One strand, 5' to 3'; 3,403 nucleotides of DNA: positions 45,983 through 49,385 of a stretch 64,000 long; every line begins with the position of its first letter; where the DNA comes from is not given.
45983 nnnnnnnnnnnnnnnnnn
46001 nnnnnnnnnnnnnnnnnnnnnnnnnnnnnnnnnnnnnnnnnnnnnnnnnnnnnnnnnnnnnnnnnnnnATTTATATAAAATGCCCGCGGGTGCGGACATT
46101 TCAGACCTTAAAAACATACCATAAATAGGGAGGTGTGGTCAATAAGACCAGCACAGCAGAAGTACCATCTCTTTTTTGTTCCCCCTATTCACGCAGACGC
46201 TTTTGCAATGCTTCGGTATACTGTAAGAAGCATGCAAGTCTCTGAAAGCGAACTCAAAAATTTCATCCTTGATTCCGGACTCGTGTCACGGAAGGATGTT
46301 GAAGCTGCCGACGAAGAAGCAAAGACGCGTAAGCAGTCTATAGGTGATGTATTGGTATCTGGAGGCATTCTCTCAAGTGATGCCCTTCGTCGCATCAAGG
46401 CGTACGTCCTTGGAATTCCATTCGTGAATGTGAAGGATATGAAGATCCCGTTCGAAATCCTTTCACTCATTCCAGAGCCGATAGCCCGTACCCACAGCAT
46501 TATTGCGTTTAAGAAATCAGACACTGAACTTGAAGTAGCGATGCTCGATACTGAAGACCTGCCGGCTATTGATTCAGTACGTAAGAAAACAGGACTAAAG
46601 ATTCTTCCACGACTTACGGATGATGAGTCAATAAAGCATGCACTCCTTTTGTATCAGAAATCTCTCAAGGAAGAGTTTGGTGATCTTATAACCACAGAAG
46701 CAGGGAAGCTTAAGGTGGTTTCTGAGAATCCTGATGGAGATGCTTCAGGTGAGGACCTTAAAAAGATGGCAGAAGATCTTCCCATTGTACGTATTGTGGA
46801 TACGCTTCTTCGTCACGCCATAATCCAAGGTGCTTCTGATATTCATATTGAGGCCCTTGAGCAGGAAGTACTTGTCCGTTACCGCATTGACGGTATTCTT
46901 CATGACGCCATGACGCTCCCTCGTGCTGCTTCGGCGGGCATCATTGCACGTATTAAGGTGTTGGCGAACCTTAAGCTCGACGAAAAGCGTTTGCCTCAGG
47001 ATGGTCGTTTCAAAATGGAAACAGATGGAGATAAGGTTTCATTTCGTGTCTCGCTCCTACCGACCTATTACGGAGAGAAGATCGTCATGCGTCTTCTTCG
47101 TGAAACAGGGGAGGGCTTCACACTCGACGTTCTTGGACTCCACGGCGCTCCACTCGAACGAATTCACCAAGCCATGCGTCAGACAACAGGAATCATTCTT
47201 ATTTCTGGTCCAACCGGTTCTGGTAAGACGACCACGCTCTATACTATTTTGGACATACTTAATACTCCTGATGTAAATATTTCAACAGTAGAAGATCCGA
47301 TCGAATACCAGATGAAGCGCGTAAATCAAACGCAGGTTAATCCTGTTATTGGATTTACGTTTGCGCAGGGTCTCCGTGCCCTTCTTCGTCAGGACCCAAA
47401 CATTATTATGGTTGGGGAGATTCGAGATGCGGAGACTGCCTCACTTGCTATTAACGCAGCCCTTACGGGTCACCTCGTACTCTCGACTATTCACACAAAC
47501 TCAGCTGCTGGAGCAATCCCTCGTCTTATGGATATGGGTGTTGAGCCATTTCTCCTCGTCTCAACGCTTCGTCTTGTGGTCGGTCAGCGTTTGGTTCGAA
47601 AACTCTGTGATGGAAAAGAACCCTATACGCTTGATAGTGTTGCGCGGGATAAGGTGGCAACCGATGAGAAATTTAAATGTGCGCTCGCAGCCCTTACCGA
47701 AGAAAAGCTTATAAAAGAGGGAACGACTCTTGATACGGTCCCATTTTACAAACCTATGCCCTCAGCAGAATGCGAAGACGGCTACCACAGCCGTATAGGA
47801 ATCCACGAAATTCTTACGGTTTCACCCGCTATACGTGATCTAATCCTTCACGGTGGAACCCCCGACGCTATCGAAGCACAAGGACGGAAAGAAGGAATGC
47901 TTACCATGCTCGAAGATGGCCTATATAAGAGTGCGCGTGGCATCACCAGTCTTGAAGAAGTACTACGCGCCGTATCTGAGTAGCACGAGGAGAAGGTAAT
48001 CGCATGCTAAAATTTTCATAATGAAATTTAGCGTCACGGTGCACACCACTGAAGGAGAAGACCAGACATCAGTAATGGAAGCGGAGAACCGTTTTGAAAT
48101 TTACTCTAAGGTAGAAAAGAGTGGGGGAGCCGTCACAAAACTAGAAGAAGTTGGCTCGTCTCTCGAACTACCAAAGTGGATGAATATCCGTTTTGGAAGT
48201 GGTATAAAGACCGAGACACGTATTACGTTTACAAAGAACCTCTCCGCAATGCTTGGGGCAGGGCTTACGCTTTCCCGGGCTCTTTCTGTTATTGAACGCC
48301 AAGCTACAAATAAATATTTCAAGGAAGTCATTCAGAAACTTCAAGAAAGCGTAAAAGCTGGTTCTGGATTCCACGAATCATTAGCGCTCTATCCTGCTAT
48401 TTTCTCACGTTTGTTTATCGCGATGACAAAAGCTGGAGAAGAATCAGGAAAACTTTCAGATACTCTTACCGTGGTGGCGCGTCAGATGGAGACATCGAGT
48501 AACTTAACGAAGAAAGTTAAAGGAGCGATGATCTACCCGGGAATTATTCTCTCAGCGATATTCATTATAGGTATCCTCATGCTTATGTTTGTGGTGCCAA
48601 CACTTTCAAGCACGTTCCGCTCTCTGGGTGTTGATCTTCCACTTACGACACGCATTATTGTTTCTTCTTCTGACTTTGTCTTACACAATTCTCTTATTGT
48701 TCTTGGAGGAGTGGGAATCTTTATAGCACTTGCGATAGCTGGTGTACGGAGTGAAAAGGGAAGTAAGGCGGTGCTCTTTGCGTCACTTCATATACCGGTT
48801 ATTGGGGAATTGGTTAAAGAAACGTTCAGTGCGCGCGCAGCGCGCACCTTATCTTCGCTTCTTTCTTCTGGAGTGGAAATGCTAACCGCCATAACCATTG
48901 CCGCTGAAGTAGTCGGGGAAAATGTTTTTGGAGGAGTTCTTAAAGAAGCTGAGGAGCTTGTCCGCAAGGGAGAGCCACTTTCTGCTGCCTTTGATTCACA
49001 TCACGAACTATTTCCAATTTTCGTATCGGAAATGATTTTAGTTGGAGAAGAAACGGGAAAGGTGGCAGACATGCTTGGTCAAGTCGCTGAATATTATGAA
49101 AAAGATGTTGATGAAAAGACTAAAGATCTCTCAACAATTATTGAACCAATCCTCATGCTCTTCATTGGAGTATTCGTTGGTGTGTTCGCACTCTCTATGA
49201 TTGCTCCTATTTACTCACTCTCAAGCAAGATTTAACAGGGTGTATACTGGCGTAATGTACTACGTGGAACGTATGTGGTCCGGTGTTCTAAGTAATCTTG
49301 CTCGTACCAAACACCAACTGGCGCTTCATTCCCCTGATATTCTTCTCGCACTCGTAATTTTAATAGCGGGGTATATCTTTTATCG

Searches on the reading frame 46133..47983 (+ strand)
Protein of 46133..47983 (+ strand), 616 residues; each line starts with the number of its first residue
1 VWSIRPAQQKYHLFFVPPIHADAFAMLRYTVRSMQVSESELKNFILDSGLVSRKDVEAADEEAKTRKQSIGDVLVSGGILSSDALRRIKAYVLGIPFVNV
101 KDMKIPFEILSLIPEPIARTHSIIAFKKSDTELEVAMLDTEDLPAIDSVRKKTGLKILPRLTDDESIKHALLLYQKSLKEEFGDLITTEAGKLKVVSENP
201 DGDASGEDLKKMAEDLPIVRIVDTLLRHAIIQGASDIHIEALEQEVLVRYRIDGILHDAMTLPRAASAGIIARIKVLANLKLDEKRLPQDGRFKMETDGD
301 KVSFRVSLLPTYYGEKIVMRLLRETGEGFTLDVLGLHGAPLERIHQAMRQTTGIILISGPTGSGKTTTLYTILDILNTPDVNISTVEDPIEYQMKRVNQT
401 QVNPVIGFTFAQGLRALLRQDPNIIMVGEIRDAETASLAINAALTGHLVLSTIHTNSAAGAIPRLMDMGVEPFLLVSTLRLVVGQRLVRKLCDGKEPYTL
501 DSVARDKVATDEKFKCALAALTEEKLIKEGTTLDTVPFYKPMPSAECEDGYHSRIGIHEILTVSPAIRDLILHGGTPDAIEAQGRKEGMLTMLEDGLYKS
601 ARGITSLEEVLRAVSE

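Call 35: search_protein_families(library=pfam, proteins=[window:46133-47983:+], max_evalue=0.0001)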
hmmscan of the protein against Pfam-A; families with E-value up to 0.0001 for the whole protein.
window:46133-47983:+ (616 aa): 2 families
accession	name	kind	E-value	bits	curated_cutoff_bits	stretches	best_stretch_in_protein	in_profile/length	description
PF00437.27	T2SSE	-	2.1e-121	405.5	24.9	1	213-612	3-370/370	Type II/IV secretion system protein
PF05157.20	MshEN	-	5.5e-13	49.1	23.1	1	93-177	1-86/90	MshEN domain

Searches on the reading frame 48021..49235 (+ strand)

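Call 35: search_protein_families(library=pfam, proteins=[window:48021-49235:+], max_evalue=0.0001)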
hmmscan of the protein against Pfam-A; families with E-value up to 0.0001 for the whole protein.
window:48021-49235:+ (404 aa): 1 family
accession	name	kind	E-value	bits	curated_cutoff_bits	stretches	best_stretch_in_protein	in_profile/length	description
PF00482.28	T2SSF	-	8.4e-59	197.5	25.2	2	274-396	2-125/125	Type II secretion system (T2SS), protein F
